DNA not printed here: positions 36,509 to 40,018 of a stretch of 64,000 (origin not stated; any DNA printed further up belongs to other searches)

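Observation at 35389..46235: Block of cytoplasmic orphan genes next to tRNA-Gly, centred on a four-gene operon (171 aa - 703 aa - 1609 aa - ProA-like 342 aa)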

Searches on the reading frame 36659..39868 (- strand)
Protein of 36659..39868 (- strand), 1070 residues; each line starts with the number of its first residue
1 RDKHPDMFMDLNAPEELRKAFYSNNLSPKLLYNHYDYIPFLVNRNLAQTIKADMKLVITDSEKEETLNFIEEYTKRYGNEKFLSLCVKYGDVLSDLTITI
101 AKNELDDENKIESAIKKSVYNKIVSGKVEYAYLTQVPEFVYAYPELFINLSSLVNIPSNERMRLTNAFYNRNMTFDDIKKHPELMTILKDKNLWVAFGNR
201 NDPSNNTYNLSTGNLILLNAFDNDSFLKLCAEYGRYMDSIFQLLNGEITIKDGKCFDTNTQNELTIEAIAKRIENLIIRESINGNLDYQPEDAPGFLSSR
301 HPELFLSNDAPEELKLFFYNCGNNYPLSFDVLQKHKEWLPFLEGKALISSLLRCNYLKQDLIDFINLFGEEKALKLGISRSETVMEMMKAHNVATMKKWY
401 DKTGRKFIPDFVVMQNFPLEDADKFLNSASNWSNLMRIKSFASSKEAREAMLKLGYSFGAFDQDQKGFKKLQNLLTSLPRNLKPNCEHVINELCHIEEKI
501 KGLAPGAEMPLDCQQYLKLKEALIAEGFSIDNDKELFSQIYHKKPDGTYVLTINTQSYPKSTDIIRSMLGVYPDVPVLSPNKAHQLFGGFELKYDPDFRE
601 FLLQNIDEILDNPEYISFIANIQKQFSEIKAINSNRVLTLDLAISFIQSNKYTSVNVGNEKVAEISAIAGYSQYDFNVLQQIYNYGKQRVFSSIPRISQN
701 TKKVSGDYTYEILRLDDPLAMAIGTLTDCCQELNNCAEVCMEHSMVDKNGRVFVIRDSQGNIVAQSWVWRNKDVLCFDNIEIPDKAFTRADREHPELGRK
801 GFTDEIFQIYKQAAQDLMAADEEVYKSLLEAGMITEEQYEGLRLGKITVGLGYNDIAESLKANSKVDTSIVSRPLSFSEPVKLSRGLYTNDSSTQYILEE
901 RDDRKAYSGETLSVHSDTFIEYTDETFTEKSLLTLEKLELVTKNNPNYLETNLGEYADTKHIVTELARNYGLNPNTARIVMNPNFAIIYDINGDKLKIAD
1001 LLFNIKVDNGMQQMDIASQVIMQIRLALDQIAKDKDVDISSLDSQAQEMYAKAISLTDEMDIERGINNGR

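Call 25: search_solved_structures(query=A1, max_evalue=10, show_alignments=2)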
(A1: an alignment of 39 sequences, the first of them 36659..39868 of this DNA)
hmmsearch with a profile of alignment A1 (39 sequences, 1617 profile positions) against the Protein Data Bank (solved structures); distinct sequences matched with E-value up to 10: 5.
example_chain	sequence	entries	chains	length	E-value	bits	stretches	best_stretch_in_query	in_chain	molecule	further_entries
3srt_A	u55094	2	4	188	0.021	15.4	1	619-702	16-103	Maltose O-acetyltransferase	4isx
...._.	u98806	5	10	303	1.2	9.5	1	1512-1562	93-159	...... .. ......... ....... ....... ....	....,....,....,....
1l8t_A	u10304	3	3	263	1.7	9.1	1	50-88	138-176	Aminoglycoside 3'-Phosphotransferase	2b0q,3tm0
1j7i_A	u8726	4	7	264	1.7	9.1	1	50-88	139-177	AMINOGLYCOSIDE 3'-PHOSPHOTRANSFERASE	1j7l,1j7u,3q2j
2bkk_A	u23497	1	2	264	2.9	8.3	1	50-88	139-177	AMINOGLYCOSIDE 3'-PHOSPHOTRANSFERASE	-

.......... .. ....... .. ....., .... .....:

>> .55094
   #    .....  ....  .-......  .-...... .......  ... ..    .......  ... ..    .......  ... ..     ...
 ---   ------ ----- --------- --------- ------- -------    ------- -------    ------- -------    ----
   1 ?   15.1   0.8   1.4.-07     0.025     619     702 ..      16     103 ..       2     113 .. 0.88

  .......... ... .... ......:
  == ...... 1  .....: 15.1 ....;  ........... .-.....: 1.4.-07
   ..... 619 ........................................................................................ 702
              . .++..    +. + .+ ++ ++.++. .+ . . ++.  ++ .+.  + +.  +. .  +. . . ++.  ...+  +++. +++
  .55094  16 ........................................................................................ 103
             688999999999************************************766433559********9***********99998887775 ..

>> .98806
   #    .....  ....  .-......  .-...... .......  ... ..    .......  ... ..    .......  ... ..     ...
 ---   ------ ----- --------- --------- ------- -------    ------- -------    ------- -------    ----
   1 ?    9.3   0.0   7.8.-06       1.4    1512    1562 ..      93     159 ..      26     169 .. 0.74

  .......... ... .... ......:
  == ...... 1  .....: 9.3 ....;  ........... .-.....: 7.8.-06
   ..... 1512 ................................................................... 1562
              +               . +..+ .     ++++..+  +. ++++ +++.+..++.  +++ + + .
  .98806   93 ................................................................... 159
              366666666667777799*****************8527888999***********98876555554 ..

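Call 26: find_related_loci(query=A1, collection=viral_contigs, flank=10000)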
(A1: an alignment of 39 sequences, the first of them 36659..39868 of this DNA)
Query A1 (1070 aa) in viral_contigs; peptide patterns used: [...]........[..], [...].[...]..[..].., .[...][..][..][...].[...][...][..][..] (x = any residue, [..] = any of these).
85 stretches matched a pattern, but none encodes a relative of the query by tblastn (E <= 1e-3).
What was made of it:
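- Tried and rejected: The first viral scan was negative (call 26).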

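Call 38: predict_structure(alignment_id=A1)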
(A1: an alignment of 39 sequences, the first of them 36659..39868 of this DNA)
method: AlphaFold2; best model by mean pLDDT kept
length: 1070 residues; sequences in the alignment: 39
mean_pLDDT: 88.4   pTM: 0.65
mean pLDDT of the five models: 88.4, 88.0, 87.4, 86.5, 85.9
residues with pLDDT >= 90: 575; 70-90: 463; 50-70: 19; < 50: 13
segments of 3 or more residues with pLDDT < 50: 201-211
pLDDT, mean of each block of 10 residues (from residue 1): 79 91 91 92 90 91 86 93 93 92 89 93 86 92 93 90 92 91 92 82 41 72 91 87 81 86 89 91 88 88 93 94 90 94 92 87 94 93 94 95 92 91 89 91 92 93 90 90 87 84 75 86 89 86 90 89 90 85 88 90 88 82 88 79 83 86 84 90 94 95 91 93 84 88 93 93 93 91 88 87 94 96 93 89 92 85 89 87 74 84 84 92 89 90 81 76 90 93 95 92 90 91 94 90 93 86 69
secondary structure, 60 per line:
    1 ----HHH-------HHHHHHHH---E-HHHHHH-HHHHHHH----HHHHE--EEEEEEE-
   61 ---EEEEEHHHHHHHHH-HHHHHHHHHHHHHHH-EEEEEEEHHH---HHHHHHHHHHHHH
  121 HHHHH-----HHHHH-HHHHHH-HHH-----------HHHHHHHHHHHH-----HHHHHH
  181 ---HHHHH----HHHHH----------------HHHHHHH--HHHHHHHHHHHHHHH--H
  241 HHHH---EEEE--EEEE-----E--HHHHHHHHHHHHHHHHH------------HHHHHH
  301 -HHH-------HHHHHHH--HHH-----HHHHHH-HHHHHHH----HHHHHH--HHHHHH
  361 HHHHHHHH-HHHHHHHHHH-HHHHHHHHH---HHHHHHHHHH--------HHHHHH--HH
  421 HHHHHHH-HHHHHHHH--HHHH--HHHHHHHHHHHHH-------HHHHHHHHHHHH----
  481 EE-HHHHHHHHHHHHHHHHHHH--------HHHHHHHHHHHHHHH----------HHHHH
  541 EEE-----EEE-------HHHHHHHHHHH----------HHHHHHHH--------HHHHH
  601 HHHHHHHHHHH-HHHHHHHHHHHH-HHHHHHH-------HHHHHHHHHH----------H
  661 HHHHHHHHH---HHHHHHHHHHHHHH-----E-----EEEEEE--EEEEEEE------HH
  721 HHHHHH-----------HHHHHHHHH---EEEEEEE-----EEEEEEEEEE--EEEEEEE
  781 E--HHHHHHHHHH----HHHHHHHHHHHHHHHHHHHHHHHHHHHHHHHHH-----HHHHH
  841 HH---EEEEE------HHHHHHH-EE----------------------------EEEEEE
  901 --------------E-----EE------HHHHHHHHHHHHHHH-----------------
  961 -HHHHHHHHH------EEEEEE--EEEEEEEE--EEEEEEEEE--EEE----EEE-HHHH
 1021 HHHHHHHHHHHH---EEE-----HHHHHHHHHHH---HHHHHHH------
elements in order (helices of 4 or more, strands of 3 or more residues): H15-22 H28-33 H35-41 H46-49 E53-59 E64-68 H69-77 H79-93 E95-101 H108-125 H131-135 H137-142 H158-169 H175-180 H184-188 H193-197 H214-220 H223-237 H240-244 E248-251 E254-257 H266-282 H295-300 H312-318 H329-334 H336-342 H347-352 H355-368 H370-379 H381-389 H393-402 H411-416 H419-427 H429-436 H439-442 H445-457 H465-476 H484-502 H511-525 H536-540 E541-543 E549-551 H559-569 H580-587 H596-611 H613-624 H626-632 H640-649 H660-669 H673-686 E698-703 E706-712 H719-726 H738-746 E750-756 E762-771 E774-781 H784-793 H798-830 H836-842 E846-850 H857-863 E895-900 H929-943 H962-970 E977-982 E985-992 E995-1003 E1006-1008 E1013-1015 H1017-1032 E1036-1038 H1044-1054 H1058-1064
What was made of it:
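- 36659..38812 (-): BIG head, residues 892-1609: helical linker, GNAT-fold core and a C-terminal beta-rich subdomain. AF2 model (call 38).
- On GNAT superfamily: DSSP elements in model numbering (model residue + 539 = BIG residue): E706-712, H719-726, H738-746, E750-756, E762-771, E774-781, H784-830, E846-850, H857-863, E895-900 (call 38).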

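Call 41: fold_search(model_id=the predicted structure, library=pdb)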
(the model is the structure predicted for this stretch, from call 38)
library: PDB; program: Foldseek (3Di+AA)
matches with E <= 10: 396; with E <= 0.001: 0
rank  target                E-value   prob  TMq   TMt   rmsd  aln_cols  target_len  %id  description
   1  4u9v                  3.4e-02  0.98  0.11  0.44  12.7       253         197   10  Crystal structure of NatD (Naa40p) bound to acetyl CoA (released 2015-01-28)
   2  6dau_B                3.5e-02  0.82  0.07  0.35  14.4       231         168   14  Crystal structure of E33Q and E41Q mutant forms of the spermidine/spermine N-acetyltransferase SpeG from Vibrio choler (released 2018-07-04)
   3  5c82                  3.8e-02  0.92  0.06  0.30  10.5       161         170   14  Crystal structure of Nourseothricin acetyltransferase (released 2016-06-29)
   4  7wx5                  3.8e-02  0.66  0.08  0.24  21.8       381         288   10  a Legionella acetyltransferase effector VipF (released 2023-02-22)
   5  1m1d_A                4.0e-02  0.99  0.10  0.51   8.4       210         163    8  TETRAHYMENA GCN5 WITH BOUND BISUBSTRATE ANALOG INHIBITOR (released 2002-10-30)
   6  6e1x_C                4.4e-02  0.95  0.07  0.35  11.5       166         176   16  Crystal structure of product-bound complex of spermidine/spermine N-acetyltransferase SpeG (released 2019-07-10)
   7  7kwh_C                4.6e-02  0.89  0.07  0.33  10.8       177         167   15  Spermidine N-acetyltransferase SpeG K23-Y30 chimera from Vibrio cholerae and hSSAT (released 2020-12-16)
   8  7kwj_B                4.8e-02  0.95  0.07  0.37  11.1       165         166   15  Spermidine N-acetyltransferase SpeG K23-Q34 chimera from Vibrio cholerae and hSSAT (released 2020-12-16)
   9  5cnp_D                4.8e-02  0.93  0.07  0.35  11.1       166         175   16  X-ray crystal structure of Spermidine n1-acetyltransferase from Vibrio cholerae. (released 2015-07-29)
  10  6wqb                  4.8e-02  0.57  0.08  0.23  21.1       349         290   10  Crystal structure of VipF from Legionella hackeliae in complex with acetyl-CoA (released 2021-11-10)
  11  4u9w_B                5.2e-02  0.97  0.11  0.45  13.0       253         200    8  Crystal Structure of NatD bound to H4/H2A peptide and CoA (released 2015-01-28)
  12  7kwj_A                5.2e-02  0.87  0.07  0.34  10.9       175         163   16  Spermidine N-acetyltransferase SpeG K23-Q34 chimera from Vibrio cholerae and hSSAT (released 2020-12-16)
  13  4u9w_D                6.0e-02  0.93  0.10  0.42  14.6       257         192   10  Crystal Structure of NatD bound to H4/H2A peptide and CoA (released 2015-01-28)
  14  7kx3_B                6.5e-02  0.94  0.08  0.39   8.9       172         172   16  SpeG Spermidine N-acetyltransferase F149G mutant from Vibrio cholerae (released 2020-12-16)
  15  6dau_E                6.5e-02  0.93  0.09  0.44  10.4       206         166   15  Crystal structure of E33Q and E41Q mutant forms of the spermidine/spermine N-acetyltransferase SpeG from Vibrio choler (released 2018-07-04)
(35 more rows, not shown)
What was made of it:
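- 36659..38812 (-): Foldseek PDB top hits are all GNATs (NatD prob 0.98, GCN5 prob 0.99; call 41).
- On GNAT superfamily: All top Foldseek PDB hits are GNATs, prob 0.9-0.99, E 0.03-0.1 (call 41).
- Closest known: GNAT. Same: GNATs fill the top of the Foldseek PDB list (prob up to 0.99; call 41).
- The DSSP order of the head core, beta1-alpha1-alpha2-beta2-beta3-beta4-alpha3-beta5-alpha4-beta6, matches GNAT topology, and all top PDB Foldseek hits are GNATs (call 41).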

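Call 50: fold_search(model_id=the predicted structure, library=viral)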
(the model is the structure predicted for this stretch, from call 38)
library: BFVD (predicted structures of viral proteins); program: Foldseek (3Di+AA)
matches with E <= 10: 438; with E <= 0.001: 1
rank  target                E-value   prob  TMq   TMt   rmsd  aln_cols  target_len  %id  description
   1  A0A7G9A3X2            6.6e-11  1.00  0.18  0.28  26.4       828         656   14  Uncharacterized protein [Bacteriophage sp.]
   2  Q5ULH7                3.4e-03  0.95  0.10  0.18  18.8       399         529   12  Orf137 [Lactobacillus phage LP65]
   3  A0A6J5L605            4.2e-03  0.66  0.08  0.07  24.6       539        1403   12  PcfJ-like protein [uncultured Caudovirales phage]
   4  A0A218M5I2            4.8e-03  1.00  0.10  0.48   8.9       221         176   14  Acetyltransferase domain protein [Arthrobacter phage Niktson]
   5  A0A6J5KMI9            1.5e-02  0.63  0.07  0.08  22.6       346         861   12  PcfJ-like protein [uncultured Caudovirales phage]
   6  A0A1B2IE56            1.6e-02  0.97  0.08  0.26  20.0       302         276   12  Uncharacterized protein [Erwinia phage vB_EamM_Kwan]
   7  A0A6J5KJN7            1.7e-02  0.60  0.07  0.08  22.1       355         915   11  PcfJ-like protein [uncultured Caudovirales phage]
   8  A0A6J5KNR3            2.0e-02  0.16  0.09  0.10  32.4       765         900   10  PcfJ-like protein [uncultured Caudovirales phage]
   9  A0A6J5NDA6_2          2.1e-02  0.21  0.10  0.12  28.3       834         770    9  DUF6973 domain-containing protein [uncultured Caudovirales phage]
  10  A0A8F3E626            2.7e-02  0.96  0.10  0.28  16.6       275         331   12  Acetyltransferase [Streptomyces phage TaidaOne]
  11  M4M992                2.8e-02  0.63  0.13  0.23  19.5       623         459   10  (no name in the UniProt tables at hand)
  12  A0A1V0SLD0            2.9e-02  0.99  0.10  0.50  10.1       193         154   11  Acetyltransferase GNAT family protein [Klosneuvirus KNV1]
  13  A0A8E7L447            4.6e-02  0.66  0.07  0.22  22.7       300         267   10  (no name in the UniProt tables at hand)
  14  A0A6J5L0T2            4.6e-02  0.25  0.06  0.18  22.2       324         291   11  NAT_SF domain containing protein [uncultured Caudovirales phage]
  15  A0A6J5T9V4            5.5e-02  0.96  0.11  0.41   8.3       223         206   10  Uncharacterized protein [uncultured Caudovirales phage]
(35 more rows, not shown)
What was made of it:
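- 36659..38812 (-): Best BFVD hit is a phage protein at E=7e-11 (call 50).
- Closest known: PcfJ-like proteins. Same: Several BFVD models annotated 'PcfJ-like' appear among the structural matches (E 4e-3 to 2e-2; call 50).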
